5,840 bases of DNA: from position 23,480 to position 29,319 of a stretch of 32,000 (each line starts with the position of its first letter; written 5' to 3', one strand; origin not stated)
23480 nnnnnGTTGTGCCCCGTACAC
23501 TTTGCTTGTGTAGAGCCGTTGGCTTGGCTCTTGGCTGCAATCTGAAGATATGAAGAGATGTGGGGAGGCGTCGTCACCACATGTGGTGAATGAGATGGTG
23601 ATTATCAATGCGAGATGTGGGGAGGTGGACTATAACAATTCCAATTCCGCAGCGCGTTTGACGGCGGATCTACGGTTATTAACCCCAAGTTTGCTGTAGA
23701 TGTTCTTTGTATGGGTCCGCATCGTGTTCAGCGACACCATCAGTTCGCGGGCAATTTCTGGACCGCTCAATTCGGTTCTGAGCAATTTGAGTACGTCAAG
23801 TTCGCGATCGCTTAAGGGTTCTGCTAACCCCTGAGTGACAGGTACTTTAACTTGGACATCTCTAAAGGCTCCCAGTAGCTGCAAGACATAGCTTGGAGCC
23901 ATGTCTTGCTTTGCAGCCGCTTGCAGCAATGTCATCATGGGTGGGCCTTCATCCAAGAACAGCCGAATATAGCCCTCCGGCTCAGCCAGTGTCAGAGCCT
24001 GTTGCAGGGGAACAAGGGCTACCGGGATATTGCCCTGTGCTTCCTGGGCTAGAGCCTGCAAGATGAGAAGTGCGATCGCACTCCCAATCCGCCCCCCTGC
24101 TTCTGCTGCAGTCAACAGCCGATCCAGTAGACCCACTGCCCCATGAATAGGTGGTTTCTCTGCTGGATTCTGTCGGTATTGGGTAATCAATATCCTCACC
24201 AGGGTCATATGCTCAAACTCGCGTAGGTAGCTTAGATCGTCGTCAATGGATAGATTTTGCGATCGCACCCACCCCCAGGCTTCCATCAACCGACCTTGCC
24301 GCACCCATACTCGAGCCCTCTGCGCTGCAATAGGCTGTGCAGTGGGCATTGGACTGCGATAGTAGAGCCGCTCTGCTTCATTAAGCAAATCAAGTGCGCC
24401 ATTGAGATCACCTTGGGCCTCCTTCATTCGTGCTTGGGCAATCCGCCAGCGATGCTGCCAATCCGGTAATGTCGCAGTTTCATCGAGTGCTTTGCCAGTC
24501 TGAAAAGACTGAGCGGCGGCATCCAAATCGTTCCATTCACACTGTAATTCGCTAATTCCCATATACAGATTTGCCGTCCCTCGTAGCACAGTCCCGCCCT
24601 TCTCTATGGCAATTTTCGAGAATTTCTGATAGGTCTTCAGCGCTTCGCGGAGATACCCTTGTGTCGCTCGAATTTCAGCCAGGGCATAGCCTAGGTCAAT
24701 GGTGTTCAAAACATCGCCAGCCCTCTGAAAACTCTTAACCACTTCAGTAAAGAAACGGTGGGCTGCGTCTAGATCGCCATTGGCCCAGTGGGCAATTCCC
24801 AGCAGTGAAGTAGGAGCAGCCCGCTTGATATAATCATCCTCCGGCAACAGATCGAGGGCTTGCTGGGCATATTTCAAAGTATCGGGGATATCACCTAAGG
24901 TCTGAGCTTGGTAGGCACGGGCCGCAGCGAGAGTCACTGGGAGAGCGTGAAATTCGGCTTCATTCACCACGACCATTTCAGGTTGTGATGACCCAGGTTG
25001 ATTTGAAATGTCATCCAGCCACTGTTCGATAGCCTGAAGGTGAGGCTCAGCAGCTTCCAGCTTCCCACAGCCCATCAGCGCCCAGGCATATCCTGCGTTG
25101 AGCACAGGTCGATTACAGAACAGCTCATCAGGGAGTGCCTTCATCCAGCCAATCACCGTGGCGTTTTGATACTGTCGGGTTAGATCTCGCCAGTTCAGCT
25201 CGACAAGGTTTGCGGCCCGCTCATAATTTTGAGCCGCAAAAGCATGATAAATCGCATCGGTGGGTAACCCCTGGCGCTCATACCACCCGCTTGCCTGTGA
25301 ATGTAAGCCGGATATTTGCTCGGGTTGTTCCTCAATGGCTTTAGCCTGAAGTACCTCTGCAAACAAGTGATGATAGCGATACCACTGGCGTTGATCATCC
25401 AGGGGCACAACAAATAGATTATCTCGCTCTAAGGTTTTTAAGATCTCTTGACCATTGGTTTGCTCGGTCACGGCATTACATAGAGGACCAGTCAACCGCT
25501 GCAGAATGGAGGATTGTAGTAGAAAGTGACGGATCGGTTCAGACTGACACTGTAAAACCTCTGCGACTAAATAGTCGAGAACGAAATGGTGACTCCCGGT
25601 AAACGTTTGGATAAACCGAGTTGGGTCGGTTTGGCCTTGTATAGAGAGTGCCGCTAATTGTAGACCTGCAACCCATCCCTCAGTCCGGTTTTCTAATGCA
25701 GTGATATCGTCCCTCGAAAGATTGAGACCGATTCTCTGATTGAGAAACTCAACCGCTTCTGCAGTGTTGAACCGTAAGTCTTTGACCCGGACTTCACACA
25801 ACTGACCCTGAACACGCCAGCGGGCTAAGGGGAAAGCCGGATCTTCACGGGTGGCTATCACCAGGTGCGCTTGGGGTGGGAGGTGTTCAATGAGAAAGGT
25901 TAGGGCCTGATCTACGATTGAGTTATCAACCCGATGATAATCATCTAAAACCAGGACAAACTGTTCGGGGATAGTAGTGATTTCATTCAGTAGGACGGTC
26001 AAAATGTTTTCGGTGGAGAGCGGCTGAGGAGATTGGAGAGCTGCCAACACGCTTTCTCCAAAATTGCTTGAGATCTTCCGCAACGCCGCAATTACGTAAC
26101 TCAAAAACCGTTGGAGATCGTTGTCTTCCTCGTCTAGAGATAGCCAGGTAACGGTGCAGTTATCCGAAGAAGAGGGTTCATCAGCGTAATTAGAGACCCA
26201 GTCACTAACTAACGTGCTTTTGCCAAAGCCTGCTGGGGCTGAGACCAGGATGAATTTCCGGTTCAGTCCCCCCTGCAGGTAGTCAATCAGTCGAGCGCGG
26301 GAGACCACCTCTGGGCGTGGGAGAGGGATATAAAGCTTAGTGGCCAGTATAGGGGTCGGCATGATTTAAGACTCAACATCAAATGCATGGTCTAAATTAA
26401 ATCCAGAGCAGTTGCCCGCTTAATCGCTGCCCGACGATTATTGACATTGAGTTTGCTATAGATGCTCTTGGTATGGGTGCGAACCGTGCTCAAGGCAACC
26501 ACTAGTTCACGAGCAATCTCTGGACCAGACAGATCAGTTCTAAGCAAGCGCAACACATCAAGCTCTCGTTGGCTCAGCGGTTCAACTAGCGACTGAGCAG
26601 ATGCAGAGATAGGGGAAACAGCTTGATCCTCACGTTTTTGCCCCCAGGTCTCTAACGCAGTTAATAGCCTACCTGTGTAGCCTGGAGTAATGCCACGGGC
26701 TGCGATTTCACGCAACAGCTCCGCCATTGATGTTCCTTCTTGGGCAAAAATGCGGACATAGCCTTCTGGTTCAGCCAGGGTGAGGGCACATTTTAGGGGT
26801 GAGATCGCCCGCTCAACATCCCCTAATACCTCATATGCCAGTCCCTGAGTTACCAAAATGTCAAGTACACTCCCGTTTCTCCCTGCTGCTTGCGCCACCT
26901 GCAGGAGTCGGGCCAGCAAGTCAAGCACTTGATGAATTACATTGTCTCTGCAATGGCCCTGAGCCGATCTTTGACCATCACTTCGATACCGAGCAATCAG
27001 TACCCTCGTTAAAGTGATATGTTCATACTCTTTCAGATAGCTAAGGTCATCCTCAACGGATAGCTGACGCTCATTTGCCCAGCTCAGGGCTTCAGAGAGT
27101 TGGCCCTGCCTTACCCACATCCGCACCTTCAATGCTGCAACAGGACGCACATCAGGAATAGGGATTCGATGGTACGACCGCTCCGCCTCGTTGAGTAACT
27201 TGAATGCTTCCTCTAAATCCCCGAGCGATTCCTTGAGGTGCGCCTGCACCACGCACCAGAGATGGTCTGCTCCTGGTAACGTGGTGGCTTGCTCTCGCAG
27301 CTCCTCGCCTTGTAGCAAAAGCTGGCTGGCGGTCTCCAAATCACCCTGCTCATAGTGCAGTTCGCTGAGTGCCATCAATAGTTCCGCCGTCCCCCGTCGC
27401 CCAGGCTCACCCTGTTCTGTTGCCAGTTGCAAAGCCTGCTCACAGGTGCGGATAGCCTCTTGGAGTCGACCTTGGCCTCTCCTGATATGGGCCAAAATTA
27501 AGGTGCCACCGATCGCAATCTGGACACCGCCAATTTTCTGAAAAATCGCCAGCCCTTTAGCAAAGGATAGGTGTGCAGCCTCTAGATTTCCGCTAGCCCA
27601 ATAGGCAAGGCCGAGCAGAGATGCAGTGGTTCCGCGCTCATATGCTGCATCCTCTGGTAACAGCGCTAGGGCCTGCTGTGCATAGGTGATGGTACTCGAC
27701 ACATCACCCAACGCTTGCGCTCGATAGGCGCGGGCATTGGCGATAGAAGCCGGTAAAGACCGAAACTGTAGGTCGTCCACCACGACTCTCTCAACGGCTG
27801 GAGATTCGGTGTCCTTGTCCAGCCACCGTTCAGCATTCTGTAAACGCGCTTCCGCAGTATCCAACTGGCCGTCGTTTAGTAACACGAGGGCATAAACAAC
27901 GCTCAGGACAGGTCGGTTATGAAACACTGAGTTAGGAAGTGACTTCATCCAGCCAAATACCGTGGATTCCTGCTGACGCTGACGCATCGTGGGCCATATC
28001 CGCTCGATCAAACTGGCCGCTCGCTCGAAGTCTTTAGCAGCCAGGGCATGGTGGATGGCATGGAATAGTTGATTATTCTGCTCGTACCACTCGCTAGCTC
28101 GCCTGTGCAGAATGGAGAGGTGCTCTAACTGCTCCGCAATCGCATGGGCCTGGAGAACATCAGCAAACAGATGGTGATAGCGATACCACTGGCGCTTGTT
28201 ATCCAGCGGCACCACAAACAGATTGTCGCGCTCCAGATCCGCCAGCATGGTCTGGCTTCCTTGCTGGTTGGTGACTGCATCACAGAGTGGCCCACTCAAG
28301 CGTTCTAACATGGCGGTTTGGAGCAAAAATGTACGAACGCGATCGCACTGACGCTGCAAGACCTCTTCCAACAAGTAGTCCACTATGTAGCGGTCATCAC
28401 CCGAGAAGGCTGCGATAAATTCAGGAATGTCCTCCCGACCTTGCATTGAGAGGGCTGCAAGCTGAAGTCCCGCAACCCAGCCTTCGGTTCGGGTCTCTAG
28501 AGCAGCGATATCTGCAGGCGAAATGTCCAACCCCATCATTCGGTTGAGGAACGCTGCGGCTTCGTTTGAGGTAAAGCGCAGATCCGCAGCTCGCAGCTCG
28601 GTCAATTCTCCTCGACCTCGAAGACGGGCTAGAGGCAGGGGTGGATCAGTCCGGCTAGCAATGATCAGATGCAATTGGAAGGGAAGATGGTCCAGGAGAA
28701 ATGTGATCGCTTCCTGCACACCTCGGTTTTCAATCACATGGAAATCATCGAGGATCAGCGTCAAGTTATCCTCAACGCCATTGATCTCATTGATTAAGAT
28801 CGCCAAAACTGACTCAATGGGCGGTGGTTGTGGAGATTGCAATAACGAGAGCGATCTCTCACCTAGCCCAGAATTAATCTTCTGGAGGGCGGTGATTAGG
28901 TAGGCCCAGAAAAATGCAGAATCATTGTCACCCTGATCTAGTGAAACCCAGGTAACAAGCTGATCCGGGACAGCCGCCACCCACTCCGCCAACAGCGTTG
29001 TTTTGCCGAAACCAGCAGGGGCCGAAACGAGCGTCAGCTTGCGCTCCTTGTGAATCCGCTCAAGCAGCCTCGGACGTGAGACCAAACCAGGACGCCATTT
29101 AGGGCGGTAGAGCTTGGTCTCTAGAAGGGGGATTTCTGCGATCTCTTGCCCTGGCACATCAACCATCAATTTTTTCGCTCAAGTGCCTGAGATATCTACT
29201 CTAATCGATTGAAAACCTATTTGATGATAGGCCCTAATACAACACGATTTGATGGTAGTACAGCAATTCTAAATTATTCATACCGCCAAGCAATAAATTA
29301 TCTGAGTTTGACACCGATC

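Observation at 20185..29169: Stand-alone halogenation module under two tandem MalT/LAL-type STAND regulators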

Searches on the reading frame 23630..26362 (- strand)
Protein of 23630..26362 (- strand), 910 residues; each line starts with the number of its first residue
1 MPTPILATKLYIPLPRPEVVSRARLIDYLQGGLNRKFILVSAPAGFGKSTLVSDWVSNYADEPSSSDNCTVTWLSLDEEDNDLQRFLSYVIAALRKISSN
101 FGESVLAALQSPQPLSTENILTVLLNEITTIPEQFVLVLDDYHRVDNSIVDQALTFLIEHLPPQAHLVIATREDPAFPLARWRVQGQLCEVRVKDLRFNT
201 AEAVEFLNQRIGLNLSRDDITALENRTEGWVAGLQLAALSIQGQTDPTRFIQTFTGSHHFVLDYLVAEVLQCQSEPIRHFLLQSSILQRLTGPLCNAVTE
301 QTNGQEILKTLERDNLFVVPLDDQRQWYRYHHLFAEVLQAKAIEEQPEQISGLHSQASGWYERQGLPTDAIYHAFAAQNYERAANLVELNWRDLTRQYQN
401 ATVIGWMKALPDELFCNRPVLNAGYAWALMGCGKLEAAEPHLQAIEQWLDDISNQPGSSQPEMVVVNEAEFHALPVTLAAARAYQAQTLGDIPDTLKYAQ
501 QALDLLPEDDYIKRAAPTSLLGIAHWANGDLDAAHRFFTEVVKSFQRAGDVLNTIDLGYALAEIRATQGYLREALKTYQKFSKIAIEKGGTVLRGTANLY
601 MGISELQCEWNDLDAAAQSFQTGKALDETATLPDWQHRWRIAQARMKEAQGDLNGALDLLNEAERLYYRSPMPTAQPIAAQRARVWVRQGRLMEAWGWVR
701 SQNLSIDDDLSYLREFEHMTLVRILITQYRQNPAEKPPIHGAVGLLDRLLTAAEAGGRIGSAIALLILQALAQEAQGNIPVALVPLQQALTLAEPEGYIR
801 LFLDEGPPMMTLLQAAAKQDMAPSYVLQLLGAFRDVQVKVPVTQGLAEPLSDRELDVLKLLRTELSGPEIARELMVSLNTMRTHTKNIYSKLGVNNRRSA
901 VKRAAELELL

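Call 4: search_protein_families(library=pfam, proteins=[window:23630-26362:-], max_evalue=0.01)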
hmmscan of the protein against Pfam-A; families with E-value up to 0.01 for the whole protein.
window:23630-26362:- (910 aa): 10 families
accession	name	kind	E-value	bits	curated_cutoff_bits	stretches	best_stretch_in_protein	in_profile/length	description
PF17874.7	TPR_MalT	-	8.1e-70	236.2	45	1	478-819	3-336/336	MalT-like TPR region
PF00196.25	GerE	-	7.8e-13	48.3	23.5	1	849-902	2-55/57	Bacterial regulatory proteins, luxR family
PF13424.12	TPR_12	-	3.3e-11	43.7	30.1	2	482-545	9-75/77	Tetratricopeptide repeat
PF13191.12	AAA_16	-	3e-07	31.5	32.6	1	36-169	25-166/167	AAA ATPase domain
PF13481.12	AAA_25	-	2.1e-05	24.7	27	1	29-144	26-154/195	AAA domain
PF05729.18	NACHT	-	7.1e-05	23.1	26.7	1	38-181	3-138/167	NACHT domain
PF24883.2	NPHP3_N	-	0.00016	22.4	24.8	1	30-148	17-139/164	Nephrocystin 3, N-terminal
PF13428.12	TPR_14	-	0.00046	21.1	23.5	0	641-667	5-31/44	Tetratricopeptide repeat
PF13401.12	AAA_22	-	0.00085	20.1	27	1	34-157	4-104/130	AAA domain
PF25058.1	ARM_TT21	-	0.0026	18.2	27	0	570-663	29-120/155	Tetratricopeptide repeat protein 21 ARM repeat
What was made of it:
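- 23630..26362 (-): LAL_A (AM1_6085), a second MalT-type regulator of 910 aa, 51% identical to LAL_B. Its recognition helix is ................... Pfam TPR_MalT E 8.1e-70, GerE (call 4).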

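Call 8: search_protein_families(library=ncbifam, proteins=[window:23630-26362:-], max_evalue=0.001)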
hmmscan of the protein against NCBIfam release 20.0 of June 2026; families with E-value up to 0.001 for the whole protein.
window:23630-26362:- (910 aa): 17 families
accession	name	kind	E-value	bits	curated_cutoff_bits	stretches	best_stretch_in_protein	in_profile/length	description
NF003420.0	PRK04841.1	equivalog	1.2e-134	450.4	537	2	6-819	3-787/903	HTH-type transcriptional regulator MalT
NF007505.1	PRK10100.1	equivalog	1e-09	38.4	250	1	849-905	144-200/204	biofilm master transcriptional regulator CsgD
NF047785.1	respo_reg_MadR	equivalog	7.1e-09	35.3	300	1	847-909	146-208/209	MadR family response regulator transcription factor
NF052366.1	photon_PedR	equivalog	5.8e-08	32.8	120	1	850-904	3-57/74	photosynthetic electron transport-dependent transcriptional regulator PedR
TIGR03020.2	EpsA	equivalog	6e-08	32.6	170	1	841-904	181-245/247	XrtB/PEP-CTERM-associated transcriptional regulator EpsA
NF007403.0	PRK09935.1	equivalog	8.2e-08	32.1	271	1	847-909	147-209/210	fimbria biosynthesis transcriptional regulator FimZ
NF041232.1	BagY_FevT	exception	8.4e-07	28.2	700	1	847-901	294-348/367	LuxR family transcriptional regulator BagY/FevT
NF052445.1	RespRegMctR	equivalog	1.5e-06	27.7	300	1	846-904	141-199/205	two-component system response regulator MctR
NF053720.1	NsdA_fam_reg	subfamily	6e-06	26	75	1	421-546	283-399/432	NsdA family TPR-like regulatory protein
NF007935.0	PRK10651.1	equivalog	1.3e-05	24.5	250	1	808-900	115-206/216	two-component system response regulator NarL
NF050132.1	TransRegAbsR2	equivalog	2.8e-05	23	850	0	850-899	531-580/582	LuxR family transcriptional regulator AbsR2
NF007708.0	PRK10403.1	equivalog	3.3e-05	23.4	343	1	850-900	154-204/215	nitrate/nitrite response regulator protein NarP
TIGR03541.1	reg_near_HchA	equivalog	7.8e-05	22.3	215.6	1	832-905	153-227/232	PA1136 family autoinducer-binding transcriptional regulator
NF008548.0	PRK11475.1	equivalog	0.00013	21.5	176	1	847-896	132-181/207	DNA-binding transcriptional activator BglJ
NF011896.0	PRK15369.1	equivalog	0.00016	21.3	242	1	837-907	137-207/211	two component system response regulator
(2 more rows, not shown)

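Call 52: search_protein_families(library=padloc, proteins=[window:23630-26362:-], max_evalue=0.001)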
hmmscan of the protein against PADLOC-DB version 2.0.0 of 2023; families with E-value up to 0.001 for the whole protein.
window:23630-26362:- (910 aa): 2 families
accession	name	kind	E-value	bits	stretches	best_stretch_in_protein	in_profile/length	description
PDLC01855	CARF3--CARF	-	5e-05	21.1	1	837-891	205-259/288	-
PDLC03372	MTase_II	-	0.00068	17.5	0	296-341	109-154/259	Type II methyltransferase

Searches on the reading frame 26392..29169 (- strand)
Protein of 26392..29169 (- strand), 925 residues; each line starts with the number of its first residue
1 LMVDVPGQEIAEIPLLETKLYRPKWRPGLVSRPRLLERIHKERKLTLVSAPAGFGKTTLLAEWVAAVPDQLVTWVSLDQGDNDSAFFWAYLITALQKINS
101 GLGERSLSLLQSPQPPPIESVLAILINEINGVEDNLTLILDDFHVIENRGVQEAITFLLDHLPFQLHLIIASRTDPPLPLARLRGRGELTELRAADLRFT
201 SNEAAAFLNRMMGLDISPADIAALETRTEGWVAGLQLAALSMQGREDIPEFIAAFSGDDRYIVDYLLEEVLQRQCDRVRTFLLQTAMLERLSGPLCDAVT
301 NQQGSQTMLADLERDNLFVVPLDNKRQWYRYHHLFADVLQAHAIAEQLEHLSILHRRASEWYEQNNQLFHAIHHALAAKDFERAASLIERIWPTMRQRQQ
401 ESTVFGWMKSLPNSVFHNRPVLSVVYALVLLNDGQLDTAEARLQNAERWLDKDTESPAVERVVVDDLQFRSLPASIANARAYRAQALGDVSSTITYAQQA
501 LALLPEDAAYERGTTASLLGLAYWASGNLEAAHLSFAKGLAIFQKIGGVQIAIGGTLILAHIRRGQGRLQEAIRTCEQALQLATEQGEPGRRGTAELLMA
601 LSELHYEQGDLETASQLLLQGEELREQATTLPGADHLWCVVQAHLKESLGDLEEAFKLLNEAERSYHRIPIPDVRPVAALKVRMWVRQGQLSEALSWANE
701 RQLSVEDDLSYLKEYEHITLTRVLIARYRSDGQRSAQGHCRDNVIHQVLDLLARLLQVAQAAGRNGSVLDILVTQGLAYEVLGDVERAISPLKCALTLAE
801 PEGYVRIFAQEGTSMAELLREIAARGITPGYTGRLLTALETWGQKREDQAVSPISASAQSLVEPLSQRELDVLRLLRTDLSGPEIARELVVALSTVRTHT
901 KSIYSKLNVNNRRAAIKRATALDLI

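Call 4: search_protein_families(library=pfam, proteins=[window:26392-29169:-], max_evalue=0.01)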
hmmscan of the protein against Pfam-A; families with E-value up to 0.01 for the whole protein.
window:26392-29169:- (925 aa): 15 families
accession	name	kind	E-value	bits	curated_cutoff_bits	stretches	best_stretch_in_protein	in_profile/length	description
PF17874.7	TPR_MalT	-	4.5e-65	220.6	45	1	476-823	3-334/336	MalT-like TPR region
PF13424.12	TPR_12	-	2.2e-21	76.3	30.1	2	559-627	9-77/77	Tetratricopeptide repeat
PF00196.25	GerE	-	5.1e-14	52.1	23.5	1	864-918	2-56/57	Bacterial regulatory proteins, luxR family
PF07719.23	TPR_2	-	2.6e-08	33.8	27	0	559-583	7-31/34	Tetratricopeptide repeat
PF13428.12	TPR_14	-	2.4e-07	31.2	23.5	0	557-583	5-31/44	Tetratricopeptide repeat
PF13181.12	TPR_8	-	2.5e-07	30.7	25.7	0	559-583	7-31/34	Tetratricopeptide repeat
PF14559.12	TPR_19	-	1.3e-06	29.1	25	1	565-621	3-51/68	Tetratricopeptide repeat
PF00515.34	TPR_1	-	6.9e-06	26.1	27.8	0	559-582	7-30/34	Tetratricopeptide repeat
PF13191.12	AAA_16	-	4.5e-05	24.4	32.6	1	35-170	15-166/167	AAA ATPase domain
PF25058.1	ARM_TT21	-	0.00021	21.7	27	1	557-663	11-121/155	Tetratricopeptide repeat protein 21 ARM repeat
PF13401.12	AAA_22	-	0.00022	22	27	1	41-162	3-114/130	AAA domain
PF13176.12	TPR_7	-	0.0028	18.1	27.9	1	559-588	5-34/36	Tetratricopeptide repeat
PF08590.15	DUF1771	-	0.0035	18.1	28.7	0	602-629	22-49/64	Domain of unknown function (DUF1771)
PF23300.3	HEAT_Nup120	-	0.0048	17.2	29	0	418-457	24-64/170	Nucleoporin Nup120, HEAT repeats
PF13481.12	AAA_25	-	0.0049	16.9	27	0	33-67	23-57/195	AAA domain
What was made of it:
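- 26392..29166 (-): LAL_B (AM1_6086), a MalT-type STAND ATPase / LuxR-HTH regulator of 924 aa. Its recognition helix is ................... Pfam TPR_MalT E 4.5e-65, GerE, AAA_16 (call 4).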

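Call 8: search_protein_families(library=ncbifam, proteins=[window:26392-29169:-], max_evalue=0.001)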
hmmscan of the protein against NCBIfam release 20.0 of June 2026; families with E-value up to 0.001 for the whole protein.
window:26392-29169:- (925 aa): 13 families
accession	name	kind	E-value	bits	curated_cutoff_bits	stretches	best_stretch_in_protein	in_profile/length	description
NF003420.0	PRK04841.1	equivalog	1.1e-126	424.1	537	1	15-922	2-896/903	HTH-type transcriptional regulator MalT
NF053720.1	NsdA_fam_reg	subfamily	7.5e-09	35.6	75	2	567-676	215-320/432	NsdA family TPR-like regulatory protein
TIGR03020.2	EpsA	equivalog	2.2e-08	34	170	1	859-920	187-246/247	XrtB/PEP-CTERM-associated transcriptional regulator EpsA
NF007505.1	PRK10100.1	equivalog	4.8e-08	32.9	250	1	864-919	144-199/204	biofilm master transcriptional regulator CsgD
NF047785.1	respo_reg_MadR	equivalog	9e-08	31.7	300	1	859-925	143-209/209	MadR family response regulator transcription factor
NF007403.0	PRK09935.1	equivalog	3.3e-07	30.1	271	1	858-924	143-209/210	fimbria biosynthesis transcriptional regulator FimZ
NF041232.1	BagY_FevT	exception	1.7e-06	27.1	700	1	864-913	296-345/367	LuxR family transcriptional regulator BagY/FevT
NF052366.1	photon_PedR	equivalog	3.2e-06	27.2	120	1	865-919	3-57/74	photosynthetic electron transport-dependent transcriptional regulator PedR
NF007935.0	PRK10651.1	equivalog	4.7e-06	25.9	250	1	857-914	148-205/216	two-component system response regulator NarL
NF052445.1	RespRegMctR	equivalog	1.6e-05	24.5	300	1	859-912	139-192/205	two-component system response regulator MctR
NF007708.0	PRK10403.1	equivalog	2.3e-05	23.9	343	1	865-915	154-204/215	nitrate/nitrite response regulator protein NarP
NF041830.1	RR_TF_ErdR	exception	0.00027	20.7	390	1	840-915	125-201/213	response regulator transcription factor ErdR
NF011896.0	PRK15369.1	equivalog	0.00053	19.7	242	1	854-923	139-208/211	two component system response regulator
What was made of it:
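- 26392..29166 (-): NCBIfam MalT PRK04841 scores 424 bits, below the 537 cut-off (call 8).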

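Call 52: search_protein_families(library=padloc, proteins=[window:26392-29166:-], max_evalue=0.001)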
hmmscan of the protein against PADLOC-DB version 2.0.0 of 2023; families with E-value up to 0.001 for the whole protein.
window:26392-29166:- (924 aa): 2 families
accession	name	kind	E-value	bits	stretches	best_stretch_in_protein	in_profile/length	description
PDLC01855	CARF3--CARF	-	1.1e-06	26.5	1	848-906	202-260/288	-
PDLC01169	TPR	-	0.00023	18.7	0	518-604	115-199/252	TPR repeats containing protein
